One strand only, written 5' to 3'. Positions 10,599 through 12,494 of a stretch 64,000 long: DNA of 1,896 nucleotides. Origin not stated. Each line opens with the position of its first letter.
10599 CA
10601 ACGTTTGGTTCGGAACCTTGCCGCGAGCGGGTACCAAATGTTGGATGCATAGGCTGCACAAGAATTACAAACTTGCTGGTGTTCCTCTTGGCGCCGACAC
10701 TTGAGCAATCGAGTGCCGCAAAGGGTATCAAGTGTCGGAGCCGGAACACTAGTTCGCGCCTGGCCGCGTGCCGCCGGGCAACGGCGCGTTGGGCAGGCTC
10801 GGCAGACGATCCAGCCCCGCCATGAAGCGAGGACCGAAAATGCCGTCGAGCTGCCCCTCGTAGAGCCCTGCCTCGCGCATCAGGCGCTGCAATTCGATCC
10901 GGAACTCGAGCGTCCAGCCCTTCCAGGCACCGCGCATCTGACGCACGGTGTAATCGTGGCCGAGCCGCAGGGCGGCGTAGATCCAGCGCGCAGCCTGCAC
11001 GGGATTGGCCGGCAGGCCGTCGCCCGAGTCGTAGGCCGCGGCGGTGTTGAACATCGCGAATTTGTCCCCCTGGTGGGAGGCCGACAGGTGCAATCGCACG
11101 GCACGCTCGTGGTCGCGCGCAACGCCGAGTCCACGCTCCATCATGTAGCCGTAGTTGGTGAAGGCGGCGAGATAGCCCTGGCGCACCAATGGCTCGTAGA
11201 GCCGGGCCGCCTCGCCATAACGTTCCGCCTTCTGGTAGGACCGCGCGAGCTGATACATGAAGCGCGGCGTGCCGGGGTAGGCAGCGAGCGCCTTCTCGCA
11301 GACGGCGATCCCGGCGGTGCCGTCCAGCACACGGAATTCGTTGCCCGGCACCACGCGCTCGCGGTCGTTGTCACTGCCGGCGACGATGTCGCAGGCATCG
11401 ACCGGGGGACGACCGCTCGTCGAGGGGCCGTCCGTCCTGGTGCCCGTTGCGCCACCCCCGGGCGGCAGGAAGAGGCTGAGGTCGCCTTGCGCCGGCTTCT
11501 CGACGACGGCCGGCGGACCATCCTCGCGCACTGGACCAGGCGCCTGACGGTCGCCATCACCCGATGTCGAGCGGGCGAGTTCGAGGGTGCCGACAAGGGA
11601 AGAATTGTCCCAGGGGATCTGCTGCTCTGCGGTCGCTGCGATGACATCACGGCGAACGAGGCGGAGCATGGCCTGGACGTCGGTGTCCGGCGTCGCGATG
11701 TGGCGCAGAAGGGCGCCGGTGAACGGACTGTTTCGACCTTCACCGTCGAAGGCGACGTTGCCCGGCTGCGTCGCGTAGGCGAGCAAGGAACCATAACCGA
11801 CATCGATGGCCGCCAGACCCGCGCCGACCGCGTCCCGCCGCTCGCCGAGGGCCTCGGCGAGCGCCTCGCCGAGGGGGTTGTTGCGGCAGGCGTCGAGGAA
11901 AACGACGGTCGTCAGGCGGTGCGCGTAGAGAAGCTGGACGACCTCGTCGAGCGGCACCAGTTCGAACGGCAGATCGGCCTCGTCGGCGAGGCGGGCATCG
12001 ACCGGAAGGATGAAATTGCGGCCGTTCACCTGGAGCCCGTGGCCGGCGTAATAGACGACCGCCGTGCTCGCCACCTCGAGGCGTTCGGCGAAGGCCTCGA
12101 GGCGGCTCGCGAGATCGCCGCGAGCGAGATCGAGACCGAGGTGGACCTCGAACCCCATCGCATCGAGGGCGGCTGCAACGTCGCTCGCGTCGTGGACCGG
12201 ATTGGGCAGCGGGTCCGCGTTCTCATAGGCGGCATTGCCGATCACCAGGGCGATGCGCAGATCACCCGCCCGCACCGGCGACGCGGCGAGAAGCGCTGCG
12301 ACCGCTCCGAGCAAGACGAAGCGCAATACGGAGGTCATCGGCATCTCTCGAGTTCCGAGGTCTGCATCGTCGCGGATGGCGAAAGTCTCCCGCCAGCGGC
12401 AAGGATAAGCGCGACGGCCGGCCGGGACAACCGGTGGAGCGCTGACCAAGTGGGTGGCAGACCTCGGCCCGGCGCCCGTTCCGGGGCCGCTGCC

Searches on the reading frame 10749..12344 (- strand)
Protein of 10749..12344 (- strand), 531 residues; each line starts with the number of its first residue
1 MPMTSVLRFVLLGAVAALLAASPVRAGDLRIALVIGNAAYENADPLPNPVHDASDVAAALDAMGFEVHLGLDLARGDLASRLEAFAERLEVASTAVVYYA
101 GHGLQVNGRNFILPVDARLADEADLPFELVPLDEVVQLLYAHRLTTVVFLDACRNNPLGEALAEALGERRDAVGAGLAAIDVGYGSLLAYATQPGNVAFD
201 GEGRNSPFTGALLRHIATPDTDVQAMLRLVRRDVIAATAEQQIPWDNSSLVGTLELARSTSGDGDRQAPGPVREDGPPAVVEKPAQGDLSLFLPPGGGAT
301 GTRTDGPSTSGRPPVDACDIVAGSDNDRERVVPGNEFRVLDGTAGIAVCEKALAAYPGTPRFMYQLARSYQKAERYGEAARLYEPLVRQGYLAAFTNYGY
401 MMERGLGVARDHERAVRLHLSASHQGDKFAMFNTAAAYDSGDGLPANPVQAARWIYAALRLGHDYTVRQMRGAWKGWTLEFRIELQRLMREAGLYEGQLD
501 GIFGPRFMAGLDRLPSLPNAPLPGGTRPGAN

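Call 3: search_protein_families(library=pfam, proteins=[window:10749-12344:-], max_evalue=0.01)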
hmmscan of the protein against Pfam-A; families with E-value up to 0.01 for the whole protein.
window:10749-12344:- (531 aa): 3 families
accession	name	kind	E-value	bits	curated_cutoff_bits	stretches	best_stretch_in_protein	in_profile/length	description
PF00656.27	Peptidase_C14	-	1.1e-37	130.4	21.4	1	30-250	2-228/233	Caspase domain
PF08238.18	Sel1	-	1e-09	39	30.7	2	397-427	6-36/36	Sel1 repeat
PF14559.12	TPR_19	-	9.1e-05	23.1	25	1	346-389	11-54/68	Tetratricopeptide repeat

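Call 6: search_protein_families(library=ncbifam, proteins=[window:10749-12344:-], max_evalue=0.01)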
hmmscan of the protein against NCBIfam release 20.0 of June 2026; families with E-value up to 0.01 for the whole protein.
window:10749-12344:- (531 aa): 2 families
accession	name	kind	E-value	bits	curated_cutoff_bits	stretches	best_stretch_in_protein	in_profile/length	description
NF047832.1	caspase_w_EACC1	subfamily_domain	2.9e-16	59.6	140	1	31-229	2-197/211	caspase, EACC1-associated type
NF033786.1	phenyl_MerG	equivalog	0.0026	17.8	350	1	339-465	19-146/217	phenylmercury resistance protein MerG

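Call 15: find_homologous_proteins(query=window:10749-12344:-, max_evalue=1e-10)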
Query window:10749-12344:- (531 aa): 1448 proteins with E <= 1e-10 among 8000 candidates; the best 120 are listed.
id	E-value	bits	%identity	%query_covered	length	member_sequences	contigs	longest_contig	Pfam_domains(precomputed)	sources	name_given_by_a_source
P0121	0.0e+0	1180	100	100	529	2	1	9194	PF00656.28,PF08238.19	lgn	-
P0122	3.5e-195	668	52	94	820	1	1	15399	PF00656.28,PF08238.19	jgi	jgi:uncharacterized caspase-like protein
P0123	6.9e-194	664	51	94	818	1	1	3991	PF00656.28,PF08238.19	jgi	jgi:uncharacterized caspase-like protein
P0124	5.9e-165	568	54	94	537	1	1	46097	PF00656.28,PF08238.19,PF01471.24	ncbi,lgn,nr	ncbi:MAG: caspase family protein [Proteobacteria bacterium]|nr:caspase family protein [Pseudomonadot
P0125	8.2e-164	564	52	95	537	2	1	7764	PF00656.28,PF08238.19,PF01471.24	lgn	-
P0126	3.0e-163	563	54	93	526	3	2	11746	PF00656.28,PF08238.19,PF01471.24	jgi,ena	jgi:hypothetical protein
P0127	6.4e-163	561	54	95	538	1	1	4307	PF00656.28,PF08238.19,PF01471.24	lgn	-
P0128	1.4e-162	560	50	99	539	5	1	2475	PF00656.28,PF08238.19,PF01471.24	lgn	-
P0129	2.4e-161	556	52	99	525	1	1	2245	PF00656.28,PF08238.19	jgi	jgi:hypothetical protein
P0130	5.6e-161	555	51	94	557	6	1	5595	PF00656.28,PF08238.19,PF01471.24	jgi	jgi:hypothetical protein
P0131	4.7e-160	552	52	99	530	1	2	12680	PF00656.28,PF08238.19,PF01471.24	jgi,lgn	jgi:hypothetical protein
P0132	1.9e-159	550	52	99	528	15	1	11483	PF00656.28,PF08238.19,PF01471.24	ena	-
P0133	4.1e-159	549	52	98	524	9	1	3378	PF00656.28,PF08238.19,PF01471.24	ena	-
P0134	7.0e-159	548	51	94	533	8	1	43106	PF00656.28,PF08238.19,PF01471.24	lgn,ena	-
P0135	1.1e-158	547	51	99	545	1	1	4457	PF00656.28,PF08238.19,PF01471.24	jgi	-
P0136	3.5e-158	546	50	99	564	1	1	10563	PF00656.28,PF01471.24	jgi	jgi:Caspase domain/Putative peptidoglycan binding domain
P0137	3.9e-158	546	51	98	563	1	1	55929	PF00656.28,PF08238.19,PF01471.24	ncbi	ncbi:MAG: caspase family protein [Hyphomicrobiaceae bacterium]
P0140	3.8e-157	542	49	99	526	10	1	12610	PF00656.28,PF08238.19,PF01471.24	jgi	jgi:hypothetical protein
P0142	3.2e-156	539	51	98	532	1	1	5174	PF00656.28,PF08238.19,PF01471.24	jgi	jgi:hypothetical protein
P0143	7.7e-156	538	51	94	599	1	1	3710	PF00656.28,PF08238.19,PF01471.24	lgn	-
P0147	3.3e-155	536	50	97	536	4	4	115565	PF00656.28,PF08238.19,PF01471.24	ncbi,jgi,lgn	-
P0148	5.1e-155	535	50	98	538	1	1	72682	PF00656.28,PF08238.19,PF01471.24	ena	-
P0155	1.4e-152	527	50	94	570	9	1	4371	PF00656.28,PF08238.19,PF01471.24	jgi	jgi:hypothetical protein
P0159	2.1e-151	524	50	94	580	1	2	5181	PF00656.28,PF08238.19,PF01471.24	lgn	-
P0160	2.1e-151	523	52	93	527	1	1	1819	PF00656.28,PF08238.19,PF01471.24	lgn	-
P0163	3.3e-151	523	50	94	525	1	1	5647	PF00656.28,PF08238.19,PF01471.24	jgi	-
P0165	2.2e-150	520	51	94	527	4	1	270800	PF00656.28,PF08238.19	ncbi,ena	-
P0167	9.9e-150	518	51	95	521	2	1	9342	PF00656.28,PF08238.19,PF01471.24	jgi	jgi:hypothetical protein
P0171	1.0e-148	515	46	99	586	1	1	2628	PF00656.28,PF08238.19,PF01471.24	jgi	jgi:Caspase domain/Sel1 repeat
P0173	5.4e-148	512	49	94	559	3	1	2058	PF00656.28,PF08238.19,PF01471.24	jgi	jgi:hypothetical protein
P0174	1.1e-147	511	49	91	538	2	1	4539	PF00656.28,PF08238.19,PF01471.24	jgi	jgi:uncharacterized protein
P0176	9.7e-147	508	50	94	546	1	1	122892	PF00656.28,PF08238.19,PF01471.24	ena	-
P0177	4.9e-144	499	46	99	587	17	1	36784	PF00656.28,PF08238.19,PF01471.24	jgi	jgi:Caspase domain/Sel1 repeat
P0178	1.4e-142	494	48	94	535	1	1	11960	PF00656.28,PF08238.19,PF01471.24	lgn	-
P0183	1.2e-98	349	36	96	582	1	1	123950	PF00656.28,PF08238.19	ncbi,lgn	-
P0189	1.4e-77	280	50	46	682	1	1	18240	PF00656.28,PF08238.19,PF01471.24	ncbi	ncbi:MAG: caspase family protein [Methyloligellaceae bacterium]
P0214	3.1e-71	259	50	47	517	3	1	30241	PF00656.28,PF01471.24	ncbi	ncbi:MAG: caspase family protein [Hyphomicrobiales bacterium]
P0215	3.7e-71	259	49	48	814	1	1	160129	PF00656.28,PF01471.24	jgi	jgi:peptidoglycan hydrolase-like protein with peptidoglycan-binding domain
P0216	4.2e-71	259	50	43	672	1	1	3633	PF00656.28,PF08238.19,PF01471.24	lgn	-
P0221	8.5e-71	257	50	47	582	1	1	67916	PF00656.28,PF01471.24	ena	-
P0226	1.8e-70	256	55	42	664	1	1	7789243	PF02493.27,PF00656.28,PF01471.24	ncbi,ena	-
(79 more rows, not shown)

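Call 18: find_encoding_contigs(protein=P0137, flank=7000, max_places=2)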
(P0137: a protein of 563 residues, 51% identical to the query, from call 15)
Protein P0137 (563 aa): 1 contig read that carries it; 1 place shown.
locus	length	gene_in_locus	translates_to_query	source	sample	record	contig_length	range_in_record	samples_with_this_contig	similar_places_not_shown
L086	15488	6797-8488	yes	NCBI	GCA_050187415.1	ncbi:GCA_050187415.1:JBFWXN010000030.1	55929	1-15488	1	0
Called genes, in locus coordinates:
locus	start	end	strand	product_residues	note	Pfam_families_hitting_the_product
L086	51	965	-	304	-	PF22624:AASDHPPT_N (weak), PF01648:ACPS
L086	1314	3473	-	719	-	PF04879:Molybdop_Fe4S4 (weak), PF00384:Molybdopterin, PF01568:Molydop_binding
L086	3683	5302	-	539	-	PF05977:MFS_3, PF07690:MFS_1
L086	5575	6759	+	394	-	PF01471:PG_binding_1, PF13827:DUF4189 (weak)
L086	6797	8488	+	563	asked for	PF00656:Peptidase_C14, PF01471:PG_binding_1 (faint), PF08238:Sel1 (faint)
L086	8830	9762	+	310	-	PF00535:Glycos_transf_2, PF10111:Glyco_tranf_2_2 (weak), PF13641:Glyco_tranf_2_3, PF13632:Glyco_trans_2_3 (weak)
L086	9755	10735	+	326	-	PF00535:Glycos_transf_2, PF13641:Glyco_tranf_2_3 (weak)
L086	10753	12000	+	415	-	PF13439:Glyco_transf_4, PF00534:Glycos_transf_1, PF13692:Glyco_trans_1_4, PF13524:Glyco_trans_1_2, PF20706:GT4-conflict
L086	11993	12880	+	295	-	PF02585:PIG-L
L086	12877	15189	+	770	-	PF12256:TcdB_toxin_midN (faint), PF01839:FG-GAP (faint), PF13517:FG-GAP_3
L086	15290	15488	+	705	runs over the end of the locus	-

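Call 19: find_encoding_contigs(protein=P0124, flank=7000, max_places=2)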
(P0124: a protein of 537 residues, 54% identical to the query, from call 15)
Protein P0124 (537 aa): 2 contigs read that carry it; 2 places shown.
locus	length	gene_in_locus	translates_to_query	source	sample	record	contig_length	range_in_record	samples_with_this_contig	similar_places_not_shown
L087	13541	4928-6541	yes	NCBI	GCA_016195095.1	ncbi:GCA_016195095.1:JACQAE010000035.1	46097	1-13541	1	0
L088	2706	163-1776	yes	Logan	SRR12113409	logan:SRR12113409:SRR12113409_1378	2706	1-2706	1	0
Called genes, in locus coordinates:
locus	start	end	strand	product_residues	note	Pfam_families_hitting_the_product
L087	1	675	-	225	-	PF01425:Amidase (weak)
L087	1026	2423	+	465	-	PF00890:FAD_binding_2, PF01266:DAO, PF03486:HI0933_like (weak), PF07992:Pyr_redox_2 (weak), PF12831:FAD_oxidored, PF13450:NAD_binding_8 (weak)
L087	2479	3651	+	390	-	PF27541:CitB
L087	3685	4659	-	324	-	PF03401:TctC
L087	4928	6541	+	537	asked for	PF00656:Peptidase_C14, PF08238:Sel1 (faint), PF01471:PG_binding_1 (weak)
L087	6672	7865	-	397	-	PF01471:PG_binding_1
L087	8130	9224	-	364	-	PF06559:DCD_N, PF22769:DCD, PF22569:DCD_C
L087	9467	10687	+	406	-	PF01053:Cys_Met_Meta_PP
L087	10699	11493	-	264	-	PF25182:NonGDSL, PF00657:Lipase_GDSL, PF13472:Lipase_GDSL_2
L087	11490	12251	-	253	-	PF25182:NonGDSL, PF13472:Lipase_GDSL_2 (faint)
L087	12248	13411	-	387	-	PF01757:Acyl_transf_3 (weak), PF10129:OpgC_C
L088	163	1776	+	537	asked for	PF00656:Peptidase_C14, PF08238:Sel1 (faint), PF01471:PG_binding_1 (weak)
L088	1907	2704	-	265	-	?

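Call 22: find_related_loci(query=A1, collection=metagenome_contigs, flank=6000)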
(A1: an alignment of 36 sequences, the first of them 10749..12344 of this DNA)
Query A1 (531 aa) in metagenome_contigs; peptide patterns used: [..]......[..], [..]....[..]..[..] (x = any residue, [..] = any of these).
600 stretches matched a pattern (row limit reached: there are more); 588 encode a relative of the query (tblastn E <= 1e-3); the best 80 are kept; 80 distinct loci.
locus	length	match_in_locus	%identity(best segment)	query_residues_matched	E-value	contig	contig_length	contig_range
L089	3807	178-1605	36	21-497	4e-78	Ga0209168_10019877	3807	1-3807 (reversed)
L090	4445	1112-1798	52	30-258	8e-73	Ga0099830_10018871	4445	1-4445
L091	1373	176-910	48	10-252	1e-77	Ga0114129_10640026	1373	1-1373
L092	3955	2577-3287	52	19-256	3e-72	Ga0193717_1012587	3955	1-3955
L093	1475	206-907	51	30-263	2e-75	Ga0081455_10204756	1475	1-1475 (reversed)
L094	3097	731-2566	36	16-511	8e-71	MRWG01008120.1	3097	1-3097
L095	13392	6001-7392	34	3-462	1e-69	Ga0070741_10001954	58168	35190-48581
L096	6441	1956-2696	49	3-252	2e-69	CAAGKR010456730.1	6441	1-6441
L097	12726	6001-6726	49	15-256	5e-69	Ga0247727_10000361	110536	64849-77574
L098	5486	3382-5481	29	1-511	3e-68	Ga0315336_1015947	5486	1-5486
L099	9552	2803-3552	48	4-252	7e-68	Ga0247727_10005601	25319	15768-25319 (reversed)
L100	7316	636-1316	52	28-254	3e-67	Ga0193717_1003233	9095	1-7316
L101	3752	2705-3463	50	10-256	2e-67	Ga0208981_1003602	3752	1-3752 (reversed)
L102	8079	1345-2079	49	9-252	6e-67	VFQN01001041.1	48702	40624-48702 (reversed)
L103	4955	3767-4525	47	1-250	6e-67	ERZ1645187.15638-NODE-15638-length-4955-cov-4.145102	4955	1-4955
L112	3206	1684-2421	48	23-265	5e-64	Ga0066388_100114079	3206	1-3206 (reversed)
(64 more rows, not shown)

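Call 24: find_encoding_contigs(protein=P0165, flank=6000, max_places=1)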
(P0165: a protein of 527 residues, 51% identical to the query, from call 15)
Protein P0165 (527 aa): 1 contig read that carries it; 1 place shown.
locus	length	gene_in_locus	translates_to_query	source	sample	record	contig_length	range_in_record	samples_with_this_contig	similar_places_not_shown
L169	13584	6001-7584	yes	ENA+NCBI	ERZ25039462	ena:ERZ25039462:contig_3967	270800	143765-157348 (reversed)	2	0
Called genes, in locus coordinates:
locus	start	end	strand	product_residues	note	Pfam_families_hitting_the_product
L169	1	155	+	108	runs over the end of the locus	-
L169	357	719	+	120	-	-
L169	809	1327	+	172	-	-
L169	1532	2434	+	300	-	PF01297:ZnuA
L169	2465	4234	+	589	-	PF00005:ABC_tran, PF02463:SMC_N (faint), PF13304:AAA_21 (faint), PF00950:ABC-3, PF01032:FecCD (weak)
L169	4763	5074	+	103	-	PF00950:ABC-3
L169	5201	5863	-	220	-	PF02677:QueH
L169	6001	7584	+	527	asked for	PF00656:Peptidase_C14, PF08238:Sel1 (faint)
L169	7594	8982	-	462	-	PF01471:PG_binding_1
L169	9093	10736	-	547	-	PF00732:GMC_oxred_N, PF00890:FAD_binding_2 (faint), PF01266:DAO (faint), PF05834:Lycopene_cycl (weak), PF05199:GMC_oxred_C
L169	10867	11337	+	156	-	PF11578:DUF3237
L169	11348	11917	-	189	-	PF19305:MmgE_PrpD_C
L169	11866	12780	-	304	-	PF03972:MmgE_PrpD_N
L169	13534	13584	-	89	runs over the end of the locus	-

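Call 25: find_encoding_contigs(protein=P0147, flank=6000, max_places=1)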
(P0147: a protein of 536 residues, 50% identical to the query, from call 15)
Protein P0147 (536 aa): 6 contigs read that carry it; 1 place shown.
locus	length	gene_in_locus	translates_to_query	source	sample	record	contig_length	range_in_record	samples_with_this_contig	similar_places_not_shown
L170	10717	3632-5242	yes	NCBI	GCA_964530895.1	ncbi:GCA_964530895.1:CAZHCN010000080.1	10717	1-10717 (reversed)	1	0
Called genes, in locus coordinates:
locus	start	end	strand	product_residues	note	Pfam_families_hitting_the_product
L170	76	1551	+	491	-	-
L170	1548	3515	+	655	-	PF00535:Glycos_transf_2, PF13641:Glyco_tranf_2_3, PF13506:Glyco_transf_21, PF13632:Glyco_trans_2_3, PF03552:Cellulose_synt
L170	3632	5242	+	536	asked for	PF00656:Peptidase_C14, PF08238:Sel1 (weak), PF01471:PG_binding_1 (weak)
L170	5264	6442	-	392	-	PF01471:PG_binding_1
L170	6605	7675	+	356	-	PF13676:TIR_2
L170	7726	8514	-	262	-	PF04140:ICMT (weak), PF04191:PEMT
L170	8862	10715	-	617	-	?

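Call 26: find_encoding_contigs(protein=P0148, flank=6000, max_places=1)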
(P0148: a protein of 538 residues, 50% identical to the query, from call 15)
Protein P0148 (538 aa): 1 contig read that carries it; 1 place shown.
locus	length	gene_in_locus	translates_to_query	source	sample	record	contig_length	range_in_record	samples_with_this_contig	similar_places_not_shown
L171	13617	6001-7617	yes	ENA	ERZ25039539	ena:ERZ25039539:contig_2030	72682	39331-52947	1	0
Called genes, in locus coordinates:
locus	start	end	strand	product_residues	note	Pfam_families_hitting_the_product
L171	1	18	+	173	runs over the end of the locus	PF11149:DUF2924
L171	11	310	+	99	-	PF00239:Resolvase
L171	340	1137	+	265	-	PF00239:Resolvase, PF07508:Recombinase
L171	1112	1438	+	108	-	-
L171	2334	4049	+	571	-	PF02543:Carbam_trans_N, PF16861:Carbam_trans_C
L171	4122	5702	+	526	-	PF00083:Sugar_tr (weak), PF07690:MFS_1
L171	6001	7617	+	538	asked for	PF00656:Peptidase_C14, PF01471:PG_binding_1 (faint), PF08238:Sel1 (weak)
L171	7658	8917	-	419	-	PF01471:PG_binding_1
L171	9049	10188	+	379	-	PF13676:TIR_2, PF08937:ThsB_TIR (faint), PF01582:TIR (faint), PF13676:TIR_2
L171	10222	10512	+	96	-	-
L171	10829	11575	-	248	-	-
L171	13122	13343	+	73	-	-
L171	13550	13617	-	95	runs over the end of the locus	PF07369:DUF1488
